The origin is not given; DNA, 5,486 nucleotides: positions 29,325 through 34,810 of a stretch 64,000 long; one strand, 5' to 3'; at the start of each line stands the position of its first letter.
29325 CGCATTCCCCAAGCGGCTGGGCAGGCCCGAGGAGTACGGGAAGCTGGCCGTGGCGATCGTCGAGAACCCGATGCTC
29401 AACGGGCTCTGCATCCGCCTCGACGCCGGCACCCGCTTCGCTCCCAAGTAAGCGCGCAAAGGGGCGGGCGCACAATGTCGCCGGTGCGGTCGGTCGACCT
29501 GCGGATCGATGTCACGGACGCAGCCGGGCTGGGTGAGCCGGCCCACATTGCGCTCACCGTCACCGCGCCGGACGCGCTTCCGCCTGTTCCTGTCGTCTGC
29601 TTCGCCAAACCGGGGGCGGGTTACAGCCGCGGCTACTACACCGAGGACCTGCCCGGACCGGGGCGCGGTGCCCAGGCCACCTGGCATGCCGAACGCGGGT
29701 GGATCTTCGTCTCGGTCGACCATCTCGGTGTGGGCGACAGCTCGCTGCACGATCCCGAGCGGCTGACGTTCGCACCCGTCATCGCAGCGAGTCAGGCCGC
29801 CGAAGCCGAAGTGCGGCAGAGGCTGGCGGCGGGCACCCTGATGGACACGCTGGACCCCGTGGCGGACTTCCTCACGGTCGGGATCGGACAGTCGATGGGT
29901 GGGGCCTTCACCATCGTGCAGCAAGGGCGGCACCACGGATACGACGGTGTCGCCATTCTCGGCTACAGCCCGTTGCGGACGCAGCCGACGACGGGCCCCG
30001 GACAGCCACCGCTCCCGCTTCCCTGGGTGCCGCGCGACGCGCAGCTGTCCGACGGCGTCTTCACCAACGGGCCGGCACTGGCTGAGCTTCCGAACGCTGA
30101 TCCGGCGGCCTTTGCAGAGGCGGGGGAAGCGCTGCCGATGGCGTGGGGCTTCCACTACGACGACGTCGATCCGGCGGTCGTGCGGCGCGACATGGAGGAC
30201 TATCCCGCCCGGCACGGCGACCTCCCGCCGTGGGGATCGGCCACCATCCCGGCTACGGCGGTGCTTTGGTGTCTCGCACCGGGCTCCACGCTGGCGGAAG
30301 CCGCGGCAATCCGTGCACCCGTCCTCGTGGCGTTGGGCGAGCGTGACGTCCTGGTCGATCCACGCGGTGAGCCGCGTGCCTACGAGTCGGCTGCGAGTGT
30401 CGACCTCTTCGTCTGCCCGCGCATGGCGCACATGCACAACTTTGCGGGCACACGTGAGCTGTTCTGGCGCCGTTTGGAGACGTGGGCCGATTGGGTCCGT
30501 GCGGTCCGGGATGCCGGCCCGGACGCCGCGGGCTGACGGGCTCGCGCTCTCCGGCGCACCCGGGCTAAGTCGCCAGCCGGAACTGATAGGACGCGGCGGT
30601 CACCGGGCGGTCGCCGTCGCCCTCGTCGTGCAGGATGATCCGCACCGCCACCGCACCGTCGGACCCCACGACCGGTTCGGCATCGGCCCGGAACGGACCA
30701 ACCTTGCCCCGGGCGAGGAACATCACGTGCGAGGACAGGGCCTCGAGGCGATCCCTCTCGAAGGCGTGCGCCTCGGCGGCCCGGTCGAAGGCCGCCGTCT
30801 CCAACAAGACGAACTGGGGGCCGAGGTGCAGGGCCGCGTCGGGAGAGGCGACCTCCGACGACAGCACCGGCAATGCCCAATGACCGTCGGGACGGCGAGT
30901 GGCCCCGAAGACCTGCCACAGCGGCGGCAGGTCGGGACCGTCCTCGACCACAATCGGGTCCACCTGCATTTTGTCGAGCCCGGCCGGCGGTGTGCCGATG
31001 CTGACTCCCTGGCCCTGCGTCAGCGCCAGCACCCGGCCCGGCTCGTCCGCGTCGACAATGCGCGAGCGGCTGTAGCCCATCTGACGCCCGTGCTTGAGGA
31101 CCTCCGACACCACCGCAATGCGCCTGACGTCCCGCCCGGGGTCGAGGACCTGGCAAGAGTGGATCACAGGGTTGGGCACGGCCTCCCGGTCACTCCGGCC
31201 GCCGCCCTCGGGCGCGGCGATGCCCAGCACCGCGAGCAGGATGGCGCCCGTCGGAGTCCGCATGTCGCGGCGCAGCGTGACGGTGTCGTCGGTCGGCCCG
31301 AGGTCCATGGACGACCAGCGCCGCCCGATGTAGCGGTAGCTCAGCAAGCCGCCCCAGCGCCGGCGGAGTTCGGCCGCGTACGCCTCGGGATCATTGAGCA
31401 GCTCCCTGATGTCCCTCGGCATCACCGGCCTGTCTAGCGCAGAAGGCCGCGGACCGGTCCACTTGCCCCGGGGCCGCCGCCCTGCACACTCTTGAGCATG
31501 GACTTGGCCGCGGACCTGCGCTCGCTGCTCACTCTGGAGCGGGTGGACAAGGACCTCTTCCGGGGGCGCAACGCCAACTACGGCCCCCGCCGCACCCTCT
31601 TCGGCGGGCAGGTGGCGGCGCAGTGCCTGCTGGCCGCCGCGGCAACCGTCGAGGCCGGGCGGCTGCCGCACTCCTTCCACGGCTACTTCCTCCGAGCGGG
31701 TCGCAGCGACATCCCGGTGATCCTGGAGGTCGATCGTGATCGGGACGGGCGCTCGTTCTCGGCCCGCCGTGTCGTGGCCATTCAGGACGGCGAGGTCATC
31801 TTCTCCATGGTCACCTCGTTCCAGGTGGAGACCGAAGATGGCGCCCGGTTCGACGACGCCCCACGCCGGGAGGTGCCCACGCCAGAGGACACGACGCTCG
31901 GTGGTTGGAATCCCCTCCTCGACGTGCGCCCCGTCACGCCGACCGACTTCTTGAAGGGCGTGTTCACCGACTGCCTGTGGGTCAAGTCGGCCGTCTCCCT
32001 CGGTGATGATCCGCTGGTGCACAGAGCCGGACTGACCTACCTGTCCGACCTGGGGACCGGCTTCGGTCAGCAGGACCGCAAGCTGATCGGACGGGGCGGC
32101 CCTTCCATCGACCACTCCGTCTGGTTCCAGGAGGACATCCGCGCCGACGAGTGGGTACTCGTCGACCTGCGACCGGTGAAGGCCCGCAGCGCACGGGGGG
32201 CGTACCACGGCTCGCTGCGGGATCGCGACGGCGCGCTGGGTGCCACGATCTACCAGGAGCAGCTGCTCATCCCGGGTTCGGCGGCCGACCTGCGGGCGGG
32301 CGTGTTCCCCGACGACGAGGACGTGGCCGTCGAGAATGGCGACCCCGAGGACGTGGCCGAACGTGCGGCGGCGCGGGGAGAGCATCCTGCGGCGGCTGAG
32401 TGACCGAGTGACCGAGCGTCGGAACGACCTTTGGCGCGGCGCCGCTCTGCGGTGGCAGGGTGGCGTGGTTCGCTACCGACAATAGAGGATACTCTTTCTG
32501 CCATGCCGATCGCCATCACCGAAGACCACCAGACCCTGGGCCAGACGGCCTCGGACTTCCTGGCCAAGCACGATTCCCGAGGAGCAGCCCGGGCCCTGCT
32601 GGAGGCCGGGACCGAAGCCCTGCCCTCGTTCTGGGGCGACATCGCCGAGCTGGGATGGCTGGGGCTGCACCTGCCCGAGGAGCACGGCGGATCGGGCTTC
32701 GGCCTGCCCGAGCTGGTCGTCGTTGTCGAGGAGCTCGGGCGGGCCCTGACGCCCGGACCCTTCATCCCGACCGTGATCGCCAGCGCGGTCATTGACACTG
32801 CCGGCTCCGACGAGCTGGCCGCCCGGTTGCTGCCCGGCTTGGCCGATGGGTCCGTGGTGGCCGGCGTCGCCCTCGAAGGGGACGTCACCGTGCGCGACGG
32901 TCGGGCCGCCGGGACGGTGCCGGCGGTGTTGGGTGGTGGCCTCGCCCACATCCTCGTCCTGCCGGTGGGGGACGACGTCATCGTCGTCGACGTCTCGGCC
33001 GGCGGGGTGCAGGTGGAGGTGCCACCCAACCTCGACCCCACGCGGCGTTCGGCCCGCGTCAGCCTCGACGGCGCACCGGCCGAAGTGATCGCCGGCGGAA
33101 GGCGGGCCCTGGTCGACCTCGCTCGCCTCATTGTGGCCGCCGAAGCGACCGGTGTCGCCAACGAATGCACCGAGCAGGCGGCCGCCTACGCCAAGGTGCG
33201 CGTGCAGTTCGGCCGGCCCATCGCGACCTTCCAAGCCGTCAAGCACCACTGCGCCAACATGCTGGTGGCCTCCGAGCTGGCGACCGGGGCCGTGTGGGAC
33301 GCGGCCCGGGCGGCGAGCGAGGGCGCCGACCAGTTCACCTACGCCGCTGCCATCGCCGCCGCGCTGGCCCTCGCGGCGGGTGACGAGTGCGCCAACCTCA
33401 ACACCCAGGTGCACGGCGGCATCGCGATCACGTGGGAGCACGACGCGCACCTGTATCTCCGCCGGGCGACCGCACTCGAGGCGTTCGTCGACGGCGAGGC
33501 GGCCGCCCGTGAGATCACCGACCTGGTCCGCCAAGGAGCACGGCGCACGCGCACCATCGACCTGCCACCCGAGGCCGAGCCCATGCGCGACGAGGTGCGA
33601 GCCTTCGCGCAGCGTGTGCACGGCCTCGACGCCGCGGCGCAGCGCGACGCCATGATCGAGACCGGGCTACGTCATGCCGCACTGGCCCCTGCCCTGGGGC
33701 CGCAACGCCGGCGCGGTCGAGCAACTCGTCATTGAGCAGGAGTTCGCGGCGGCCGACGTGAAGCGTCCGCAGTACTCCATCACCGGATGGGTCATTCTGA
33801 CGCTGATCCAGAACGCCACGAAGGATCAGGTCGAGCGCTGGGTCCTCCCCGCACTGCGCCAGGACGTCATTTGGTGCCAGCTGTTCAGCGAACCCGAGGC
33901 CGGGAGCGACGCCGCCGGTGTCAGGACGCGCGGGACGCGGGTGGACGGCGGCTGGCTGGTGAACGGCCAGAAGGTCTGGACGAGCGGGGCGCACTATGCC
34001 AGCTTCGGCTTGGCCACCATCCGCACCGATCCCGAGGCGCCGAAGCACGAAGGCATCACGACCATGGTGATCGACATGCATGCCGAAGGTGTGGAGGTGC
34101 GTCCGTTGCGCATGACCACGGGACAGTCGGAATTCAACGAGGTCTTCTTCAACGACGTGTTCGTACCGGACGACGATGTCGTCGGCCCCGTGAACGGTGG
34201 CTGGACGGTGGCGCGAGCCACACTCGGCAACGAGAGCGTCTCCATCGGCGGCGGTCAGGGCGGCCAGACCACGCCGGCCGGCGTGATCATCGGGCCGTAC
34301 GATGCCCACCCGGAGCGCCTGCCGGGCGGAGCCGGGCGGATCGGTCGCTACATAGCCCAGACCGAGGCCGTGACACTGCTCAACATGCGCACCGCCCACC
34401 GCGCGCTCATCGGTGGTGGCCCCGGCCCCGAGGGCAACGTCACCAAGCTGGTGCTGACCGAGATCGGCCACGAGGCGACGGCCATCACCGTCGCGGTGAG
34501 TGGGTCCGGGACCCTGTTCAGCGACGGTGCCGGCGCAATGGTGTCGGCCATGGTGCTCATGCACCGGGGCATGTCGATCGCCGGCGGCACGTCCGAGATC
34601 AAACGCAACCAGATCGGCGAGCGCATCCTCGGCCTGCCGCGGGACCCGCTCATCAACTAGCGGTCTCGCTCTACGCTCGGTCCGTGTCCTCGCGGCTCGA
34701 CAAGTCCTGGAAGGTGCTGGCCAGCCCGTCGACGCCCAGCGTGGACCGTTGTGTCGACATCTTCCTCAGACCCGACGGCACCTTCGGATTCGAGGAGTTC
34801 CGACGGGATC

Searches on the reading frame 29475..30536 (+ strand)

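Call 10: search_protein_families(library=pfam, proteins=[window:29475-30536:+], max_evalue=0.00001)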
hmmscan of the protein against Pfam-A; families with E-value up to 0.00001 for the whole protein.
window:29475-30536:+ (353 aa): 1 family
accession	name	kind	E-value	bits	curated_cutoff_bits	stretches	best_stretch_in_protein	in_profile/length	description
PF12146.15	Hydrolase_4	-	2.5e-06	27.4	27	0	189-320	127-233/239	Serine aminopeptidase, S33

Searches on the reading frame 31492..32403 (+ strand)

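Call 10: search_protein_families(library=pfam, proteins=[window:31492-32403:+], max_evalue=0.00001)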
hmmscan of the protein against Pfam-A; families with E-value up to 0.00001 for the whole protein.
window:31492-32403:+ (303 aa): 3 families
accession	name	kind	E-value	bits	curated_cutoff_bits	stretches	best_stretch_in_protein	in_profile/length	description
PF13622.12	4HBT_3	-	4.6e-19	68.9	24.3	1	35-111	10-83/83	Acyl-CoA thioesterase N-terminal domain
PF02551.21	Acyl_CoA_thio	-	4.7e-15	56.1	21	1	155-256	24-130/132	Acyl-CoA thioesterase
PF20789.3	4HBT_3C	-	1.5e-10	41.9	24.1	1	137-256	16-137/140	Acyl-CoA thioesterase C-terminal domain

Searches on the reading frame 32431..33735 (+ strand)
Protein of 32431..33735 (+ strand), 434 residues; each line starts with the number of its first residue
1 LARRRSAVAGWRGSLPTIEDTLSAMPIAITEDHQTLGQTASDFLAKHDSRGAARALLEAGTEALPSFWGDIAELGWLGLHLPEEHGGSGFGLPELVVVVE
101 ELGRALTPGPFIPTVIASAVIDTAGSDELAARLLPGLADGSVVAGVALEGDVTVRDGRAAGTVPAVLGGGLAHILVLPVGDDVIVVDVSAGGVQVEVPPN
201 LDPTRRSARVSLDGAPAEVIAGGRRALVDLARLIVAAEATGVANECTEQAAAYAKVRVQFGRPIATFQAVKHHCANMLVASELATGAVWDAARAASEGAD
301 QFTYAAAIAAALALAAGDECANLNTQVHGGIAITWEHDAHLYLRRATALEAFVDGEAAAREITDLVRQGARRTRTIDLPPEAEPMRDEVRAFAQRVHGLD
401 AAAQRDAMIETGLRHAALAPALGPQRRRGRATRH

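Call 10: search_protein_families(library=pfam, proteins=[window:32431-33735:+], max_evalue=0.00001)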
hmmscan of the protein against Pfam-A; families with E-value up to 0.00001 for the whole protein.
window:32431-33735:+ (434 aa): 2 families
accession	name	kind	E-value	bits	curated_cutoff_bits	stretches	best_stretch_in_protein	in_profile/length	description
PF00441.29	Acyl-CoA_dh_1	-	1.3e-20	74.5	22.4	1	229-351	12-133/150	Acyl-CoA dehydrogenase, C-terminal domain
PF02771.21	Acyl-CoA_dh_N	-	2.4e-20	73.4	22.9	1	30-140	1-112/113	Acyl-CoA dehydrogenase, N-terminal domain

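Call 48: find_homologous_proteins(query=window:32503-33735:+, max_evalue=1e-60)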
Query window:32503-33735:+ (410 aa): 3694 proteins with E <= 1e-60 among 8000 candidates; the best 120 are listed.
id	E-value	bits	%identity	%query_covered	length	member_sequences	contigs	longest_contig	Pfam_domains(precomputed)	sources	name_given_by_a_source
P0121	2.6e-235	799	96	95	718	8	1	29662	PF02770.25,PF00441.30,PF02771.22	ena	-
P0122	1.0e-223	761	90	95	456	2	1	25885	PF00441.30,PF02771.22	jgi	jgi:hypothetical protein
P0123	5.2e-223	759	90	95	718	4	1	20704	PF02770.25,PF00441.30,PF02771.22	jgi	jgi:hypothetical protein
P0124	1.8e-222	757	91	95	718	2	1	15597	PF02770.25,PF00441.30,PF02771.22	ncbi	ncbi:MAG: acyl-CoA dehydrogenase [Acidimicrobiales bacterium]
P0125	2.8e-222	756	90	95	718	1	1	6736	PF02770.25,PF00441.30,PF02771.22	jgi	jgi:alkylation response protein AidB-like acyl-CoA dehydrogenase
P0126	7.4e-222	755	90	95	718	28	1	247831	PF02770.25,PF00441.30,PF02771.22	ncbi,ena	-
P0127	7.8e-221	751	89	95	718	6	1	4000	PF02770.25,PF00441.30,PF02771.22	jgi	jgi:hypothetical protein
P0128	4.5e-220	749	89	95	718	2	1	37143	PF02770.25,PF00441.30,PF02771.22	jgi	jgi:hypothetical protein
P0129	9.3e-220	748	89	95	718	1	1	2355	PF02770.25,PF00441.30,PF02771.22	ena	-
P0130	1.3e-219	747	88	95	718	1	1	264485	PF02770.25,PF00441.30,PF02771.22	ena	-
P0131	2.1e-219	747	88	95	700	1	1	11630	PF02770.25,PF00441.30,PF02771.22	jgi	-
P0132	2.3e-219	747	89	95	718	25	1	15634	PF02770.25,PF00441.30,PF02771.22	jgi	jgi:hypothetical protein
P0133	3.9e-219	746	88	95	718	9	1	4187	PF02770.25,PF00441.30,PF02771.22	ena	-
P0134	6.0e-219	745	89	95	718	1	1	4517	PF02770.25,PF00441.30,PF02771.22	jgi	jgi:hypothetical protein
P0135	6.9e-219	745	89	95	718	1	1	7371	PF02770.25,PF00441.30,PF02771.22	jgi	jgi:alkylation response protein AidB-like acyl-CoA dehydrogenase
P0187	3.3e-192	657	79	95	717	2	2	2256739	PF02770.25,PF00441.30,PF02771.22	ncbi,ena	-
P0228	5.5e-170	584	71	95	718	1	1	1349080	PF02770.25,PF00441.30,PF02771.22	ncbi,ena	-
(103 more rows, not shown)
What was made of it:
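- Closest known: KstR/KstR2. Same: Some homologs of the fused ACAD are auto-annotated as 3-oxochol-4-en-24-oyl-CoA dehydrogenase (call 48).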

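Call 49: find_encoding_contigs(protein=P0126, flank=10000, max_places=1)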
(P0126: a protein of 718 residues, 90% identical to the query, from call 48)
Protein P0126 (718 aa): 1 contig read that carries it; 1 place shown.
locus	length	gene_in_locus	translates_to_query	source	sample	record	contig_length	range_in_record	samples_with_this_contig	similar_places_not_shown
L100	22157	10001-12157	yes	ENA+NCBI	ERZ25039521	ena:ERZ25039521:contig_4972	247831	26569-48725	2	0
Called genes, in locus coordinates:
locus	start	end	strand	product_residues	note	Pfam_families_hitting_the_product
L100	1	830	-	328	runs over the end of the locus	PF08240:ADH_N, PF16912:Glu_dehyd_C (weak), PF00107:ADH_zinc_N, PF13602:ADH_zinc_N_2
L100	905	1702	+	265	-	PF00106:adh_short, PF08659:KR, PF13561:adh_short_C2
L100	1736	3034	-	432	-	PF04909:Amidohydro_2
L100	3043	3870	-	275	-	PF00378:ECH_1, PF16113:ECH_2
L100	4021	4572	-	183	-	PF00378:ECH_1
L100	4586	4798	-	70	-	PF00378:ECH_1, PF16113:ECH_2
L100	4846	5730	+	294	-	PF00106:adh_short, PF13561:adh_short_C2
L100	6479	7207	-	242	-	-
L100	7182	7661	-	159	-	-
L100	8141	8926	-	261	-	-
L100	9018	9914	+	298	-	PF13622:4HBT_3, PF20789:4HBT_3C, PF02551:Acyl_CoA_thio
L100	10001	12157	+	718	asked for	PF02771:Acyl-CoA_dh_N, PF00441:Acyl-CoA_dh_1, PF02770:Acyl-CoA_dh_M, PF00441:Acyl-CoA_dh_1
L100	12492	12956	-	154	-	PF13577:SnoaL_4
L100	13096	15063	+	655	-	PF13520:AA_permease_2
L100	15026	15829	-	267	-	PF00378:ECH_1, PF16113:ECH_2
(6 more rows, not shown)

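Call 50: find_encoding_contigs(protein=P0187, flank=10000, max_places=1)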
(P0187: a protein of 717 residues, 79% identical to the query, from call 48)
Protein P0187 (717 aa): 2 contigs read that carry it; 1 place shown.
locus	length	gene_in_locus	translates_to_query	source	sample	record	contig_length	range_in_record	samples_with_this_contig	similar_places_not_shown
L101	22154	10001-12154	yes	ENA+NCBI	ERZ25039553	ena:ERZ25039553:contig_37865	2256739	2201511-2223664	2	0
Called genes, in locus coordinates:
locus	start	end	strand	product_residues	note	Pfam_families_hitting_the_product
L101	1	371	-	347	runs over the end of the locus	PF12679:ABC2_membrane_2, PF12698:ABC2_membrane_3, PF01061:ABC2_membrane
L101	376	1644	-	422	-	PF12679:ABC2_membrane_2, PF12698:ABC2_membrane_3, PF01061:ABC2_membrane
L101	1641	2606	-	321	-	PF00005:ABC_tran, PF13304:AAA_21 (weak)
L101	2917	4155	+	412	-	PF00108:Thiolase_N, PF02803:Thiolase_C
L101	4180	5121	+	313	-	PF12146:Hydrolase_4 (weak), PF00561:Abhydrolase_1, PF12697:Abhydrolase_6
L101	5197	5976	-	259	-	PF00378:ECH_1, PF16113:ECH_2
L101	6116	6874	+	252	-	PF00106:adh_short, PF13561:adh_short_C2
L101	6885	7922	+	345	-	PF12146:Hydrolase_4 (faint)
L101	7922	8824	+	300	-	PF13622:4HBT_3, PF20789:4HBT_3C, PF02551:Acyl_CoA_thio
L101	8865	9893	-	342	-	PF00296:Bac_luciferase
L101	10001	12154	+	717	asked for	PF02771:Acyl-CoA_dh_N, PF00441:Acyl-CoA_dh_1, PF02770:Acyl-CoA_dh_M, PF00441:Acyl-CoA_dh_1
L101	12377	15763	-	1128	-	PF12951:PATR (faint)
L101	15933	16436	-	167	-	PF13577:SnoaL_4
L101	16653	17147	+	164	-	-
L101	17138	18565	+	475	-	PF13520:AA_permease_2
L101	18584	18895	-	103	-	PF00378:ECH_1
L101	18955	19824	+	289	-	-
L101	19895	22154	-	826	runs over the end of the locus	PF02515:CoA_transf_3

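Call 51: find_encoding_contigs(protein=P0228, flank=10000, max_places=1)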
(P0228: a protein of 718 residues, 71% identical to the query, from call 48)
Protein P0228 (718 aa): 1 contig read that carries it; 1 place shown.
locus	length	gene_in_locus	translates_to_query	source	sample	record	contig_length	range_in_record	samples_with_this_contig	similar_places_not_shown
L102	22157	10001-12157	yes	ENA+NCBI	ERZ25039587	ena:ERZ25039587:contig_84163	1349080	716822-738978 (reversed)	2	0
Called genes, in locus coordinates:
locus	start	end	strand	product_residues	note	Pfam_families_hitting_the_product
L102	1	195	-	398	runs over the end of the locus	PF13433:Peripla_BP_5 (faint), PF13458:Peripla_BP_6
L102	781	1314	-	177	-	-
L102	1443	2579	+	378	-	PF02653:BPD_transp_2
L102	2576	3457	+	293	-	PF00005:ABC_tran, PF13304:AAA_21 (faint), PF12399:BCA_ABC_TP_C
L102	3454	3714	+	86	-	-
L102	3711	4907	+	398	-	PF00067:p450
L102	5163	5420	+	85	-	PF12900:Pyridox_ox_2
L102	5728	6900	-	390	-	PF22691:Thiolase_C_1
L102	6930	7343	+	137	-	PF12172:zf-ChsH2, PF01796:OB_ChsH2_C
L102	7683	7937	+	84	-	PF00067:p450 (weak)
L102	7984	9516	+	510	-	PF00392:GntR (weak), PF07729:FCD, PF00392:GntR (weak), PF07729:FCD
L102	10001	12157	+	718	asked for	PF02771:Acyl-CoA_dh_N, PF00441:Acyl-CoA_dh_1, PF02770:Acyl-CoA_dh_M, PF00441:Acyl-CoA_dh_1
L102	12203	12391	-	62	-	PF13459:Fer4_15, PF13370:Fer4_13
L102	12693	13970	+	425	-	PF04909:Amidohydro_2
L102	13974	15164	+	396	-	PF00067:p450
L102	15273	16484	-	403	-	PF04909:Amidohydro_2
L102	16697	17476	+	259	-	-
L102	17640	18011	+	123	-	-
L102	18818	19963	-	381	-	PF00108:Thiolase_N, PF02803:Thiolase_C (faint), PF08545:ACP_syn_III (faint), PF22691:Thiolase_C_1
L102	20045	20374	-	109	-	-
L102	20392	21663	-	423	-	PF00355:Rieske, PF00848:Ring_hydroxyl_A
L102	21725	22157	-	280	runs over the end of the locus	PF02668:TauD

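Call 55: search_protein_families(library=ncbifam, proteins=[P0126], max_evalue=1e-10)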
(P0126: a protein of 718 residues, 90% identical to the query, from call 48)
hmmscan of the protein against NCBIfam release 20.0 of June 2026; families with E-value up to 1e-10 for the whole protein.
P0126 (718 aa): 16 families
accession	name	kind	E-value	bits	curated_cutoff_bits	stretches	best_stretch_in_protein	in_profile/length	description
TIGR03204.1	pimC_large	equivalog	4.7e-50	170.6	623.85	1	386-581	51-247/395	pimeloyl-CoA dehydrogenase large subunit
NF050027.1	acylCoADhIpdE2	equivalog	1.1e-45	156.5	450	1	10-325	4-292/311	acyl-CoA dehydrogenase IpdE2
NF042972.1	AcrlCoAredClosAcrC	equivalog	2.5e-43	148.2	640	2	203-322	237-355/378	acryloyl-CoA reductase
NF008997.0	PRK12341.1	equivalog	3.3e-34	118.6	537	2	382-564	44-228/382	acyl-CoA dehydrogenase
NF042439.1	SulpropCoADesulf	equivalog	8.8e-34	116.9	600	2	434-565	86-219/379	3-sulfinopropanoyl-CoA desulfinase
TIGR03203.1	pimD_small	equivalog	9.2e-34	117.1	652.7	2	158-332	182-366/378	pimeloyl-CoA dehydrogenase small subunit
NF045552.1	GlutCoADH_Des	equivalog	3.6e-33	115.3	470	2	393-586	55-252/387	glutaryl-CoA dehydrogenase Acd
NF045652.1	ProlPCPDhRedW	equivalog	2e-28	99.3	650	1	432-676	93-345/376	L-prolyl-[peptidyl-carrier protein] dehydrogenase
NF043006.1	CyhCrbnylCoADH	equivalog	2.6e-27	95.8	650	1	433-572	96-235/380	cyclohexane-1-carbonyl-CoA dehydrogenase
NF053553.1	prodigi_MBC_PigA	equivalog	1.1e-25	90.6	500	1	433-569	99-236/381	prodigiosin MBC biosynthesis dehydrogenase PigA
NF002885.1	PRK03354.1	equivalog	4.2e-25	88.6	540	0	424-572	88-233/378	crotonobetainyl-CoA dehydrogenase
NF058590.1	AcCoDHFadEBacil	equivalog_domain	1e-24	87.1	600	0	427-573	107-252/586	acyl-CoA dehydrogenase FadE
NF052270.1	Staph_DH_FadE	equivalog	3.1e-19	69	600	0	428-570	111-252/400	acyl-CoA dehydrogenase FadE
TIGR03207.1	cyc_hxne_CoA_dh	equivalog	3.2e-17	62.3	575.35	1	383-567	40-227/372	cyclohexanecarboxyl-CoA dehydrogenase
NF007000.1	PRK09463.1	subfamily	1e-16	60.5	600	0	212-311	302-400/726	acyl-CoA dehydrogenase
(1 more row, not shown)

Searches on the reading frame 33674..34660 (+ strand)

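Call 10: search_protein_families(library=pfam, proteins=[window:33674-34660:+], max_evalue=0.00001)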
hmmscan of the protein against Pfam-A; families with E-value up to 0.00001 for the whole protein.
window:33674-34660:+ (328 aa): 2 families
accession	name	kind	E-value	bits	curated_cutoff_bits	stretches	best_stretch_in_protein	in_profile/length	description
PF02770.24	Acyl-CoA_dh_M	-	4.8e-18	65.5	33.3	1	68-162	1-97/97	Acyl-CoA dehydrogenase, middle domain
PF00441.29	Acyl-CoA_dh_1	-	1.9e-13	51.2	22.4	1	220-319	54-150/150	Acyl-CoA dehydrogenase, C-terminal domain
